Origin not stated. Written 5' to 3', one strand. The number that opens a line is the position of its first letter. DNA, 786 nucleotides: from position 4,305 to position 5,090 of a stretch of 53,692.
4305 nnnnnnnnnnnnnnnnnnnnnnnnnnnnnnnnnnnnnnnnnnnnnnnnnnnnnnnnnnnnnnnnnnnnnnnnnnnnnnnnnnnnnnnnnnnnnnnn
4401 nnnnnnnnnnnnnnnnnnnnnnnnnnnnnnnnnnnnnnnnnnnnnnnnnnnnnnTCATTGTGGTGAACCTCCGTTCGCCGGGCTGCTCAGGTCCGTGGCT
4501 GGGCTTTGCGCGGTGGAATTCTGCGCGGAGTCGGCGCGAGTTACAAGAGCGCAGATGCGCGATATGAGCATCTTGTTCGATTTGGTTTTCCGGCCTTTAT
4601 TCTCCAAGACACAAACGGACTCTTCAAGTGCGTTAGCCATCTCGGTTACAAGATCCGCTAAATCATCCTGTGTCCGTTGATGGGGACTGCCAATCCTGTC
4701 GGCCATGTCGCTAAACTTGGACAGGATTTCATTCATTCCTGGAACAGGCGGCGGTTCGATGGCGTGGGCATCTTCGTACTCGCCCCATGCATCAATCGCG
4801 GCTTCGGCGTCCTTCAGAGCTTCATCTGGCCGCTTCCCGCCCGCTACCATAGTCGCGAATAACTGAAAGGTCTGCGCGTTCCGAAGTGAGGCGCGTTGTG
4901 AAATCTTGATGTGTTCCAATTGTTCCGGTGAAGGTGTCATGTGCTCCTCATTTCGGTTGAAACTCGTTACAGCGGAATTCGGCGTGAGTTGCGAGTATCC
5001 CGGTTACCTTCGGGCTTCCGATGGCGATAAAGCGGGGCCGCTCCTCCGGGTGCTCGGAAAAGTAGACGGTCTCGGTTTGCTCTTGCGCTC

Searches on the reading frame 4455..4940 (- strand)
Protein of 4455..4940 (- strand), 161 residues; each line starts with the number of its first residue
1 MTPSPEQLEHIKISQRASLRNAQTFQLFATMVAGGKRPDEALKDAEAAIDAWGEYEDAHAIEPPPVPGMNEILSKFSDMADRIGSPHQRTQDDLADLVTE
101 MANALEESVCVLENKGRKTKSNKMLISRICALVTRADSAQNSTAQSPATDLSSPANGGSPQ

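Call 30: find_encoding_contigs(protein=window:4455-4940:-, flank=10000, max_places=3)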
Protein window:4455-4940:- (161 aa): 19 contigs read that carry it; 3 places shown.
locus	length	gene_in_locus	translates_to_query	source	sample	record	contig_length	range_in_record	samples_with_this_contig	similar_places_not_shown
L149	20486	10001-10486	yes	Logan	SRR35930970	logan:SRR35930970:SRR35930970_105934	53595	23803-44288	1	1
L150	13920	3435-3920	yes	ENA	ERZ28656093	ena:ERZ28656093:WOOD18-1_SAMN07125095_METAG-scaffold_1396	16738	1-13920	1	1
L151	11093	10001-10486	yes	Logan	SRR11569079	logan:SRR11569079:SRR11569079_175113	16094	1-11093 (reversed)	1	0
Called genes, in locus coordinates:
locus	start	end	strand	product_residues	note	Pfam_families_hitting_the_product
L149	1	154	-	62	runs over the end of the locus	-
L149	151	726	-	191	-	-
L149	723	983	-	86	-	-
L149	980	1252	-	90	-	-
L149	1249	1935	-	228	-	-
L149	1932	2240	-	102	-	-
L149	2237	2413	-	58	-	-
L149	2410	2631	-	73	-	-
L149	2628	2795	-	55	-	-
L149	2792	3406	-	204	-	-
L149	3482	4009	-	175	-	-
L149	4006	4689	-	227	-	-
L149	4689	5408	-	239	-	-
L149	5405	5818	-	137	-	-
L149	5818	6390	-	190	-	PF01844:HNH (weak)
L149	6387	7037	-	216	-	-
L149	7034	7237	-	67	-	-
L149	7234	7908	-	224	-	-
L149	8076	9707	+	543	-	-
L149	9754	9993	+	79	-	-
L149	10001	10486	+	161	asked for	-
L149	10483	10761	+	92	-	-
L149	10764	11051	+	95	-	-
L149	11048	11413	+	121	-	-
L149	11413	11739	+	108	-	-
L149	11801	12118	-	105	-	-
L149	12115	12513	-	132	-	-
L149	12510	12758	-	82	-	-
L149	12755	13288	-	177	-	-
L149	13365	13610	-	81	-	-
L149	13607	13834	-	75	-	-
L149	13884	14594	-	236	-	PF01844:HNH (weak)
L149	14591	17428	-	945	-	PF01555:N6_N4_Mtase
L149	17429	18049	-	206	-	-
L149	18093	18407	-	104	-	-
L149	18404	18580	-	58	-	-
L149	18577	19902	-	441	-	PF00772:DnaB, PF13481:AAA_25, PF03796:DnaB_C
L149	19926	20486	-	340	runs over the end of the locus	-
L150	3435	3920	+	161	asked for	-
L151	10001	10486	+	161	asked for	-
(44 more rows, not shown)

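Call 91: search_protein_families(library=pfam, proteins=[L149:14591-17428:-], max_evalue=0.1)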
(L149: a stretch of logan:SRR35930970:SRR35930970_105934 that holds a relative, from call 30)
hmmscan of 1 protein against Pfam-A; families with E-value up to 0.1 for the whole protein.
L149:14591-17428:- (945 aa): 3 families
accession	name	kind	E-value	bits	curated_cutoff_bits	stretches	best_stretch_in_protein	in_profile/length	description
PF01555.25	N6_N4_Mtase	-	1.8e-14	54.6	26.7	1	564-905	1-217/221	DNA methylase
PF00176.29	SNF2-rel_dom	-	0.0032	17.1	24.9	1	114-262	22-184/290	SNF2-related domain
PF02475.24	TRM5-TYW2_MTfase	-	0.045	14.2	28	0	863-933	30-103/164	TRM5/TYW2 methyltransferase domain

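Call 92: search_protein_families(library=phrogs, proteins=[L149:14591-17428:-], max_evalue=0.01)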
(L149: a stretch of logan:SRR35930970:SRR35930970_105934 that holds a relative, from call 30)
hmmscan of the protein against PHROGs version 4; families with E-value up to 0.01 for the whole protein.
L149:14591-17428:- (945 aa): 10 families
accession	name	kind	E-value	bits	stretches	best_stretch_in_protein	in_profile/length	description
phrog_16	-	DNA, RNA and nucleotide metabolism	2.8e-112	377.7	1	91-933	269-931/986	DNA helicase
phrog_62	-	DNA, RNA and nucleotide metabolism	1.9e-33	116.1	1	88-489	690-1112/1881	DNA helicase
phrog_67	-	other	2e-24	87.7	1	537-932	116-374/743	DNA methyltransferase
phrog_31240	-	unknown function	1e-09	39.6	1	894-928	52-86/89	-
phrog_498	-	other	3.8e-07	30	1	779-905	300-414/633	DNA methyltransferase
phrog_6025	-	other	6.8e-07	30.1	1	539-625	6-88/192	DNA methyltransferase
phrog_6952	-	other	5.7e-06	27.3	1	837-909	103-173/181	DNA methyltransferase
phrog_3008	-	other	0.00013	22.4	1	857-911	157-211/244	DNA methyltransferase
phrog_18293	-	other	0.00039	21.4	1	853-916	47-112/119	methyltransferase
phrog_11354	-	unknown function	0.0035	18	1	420-512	15-105/116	-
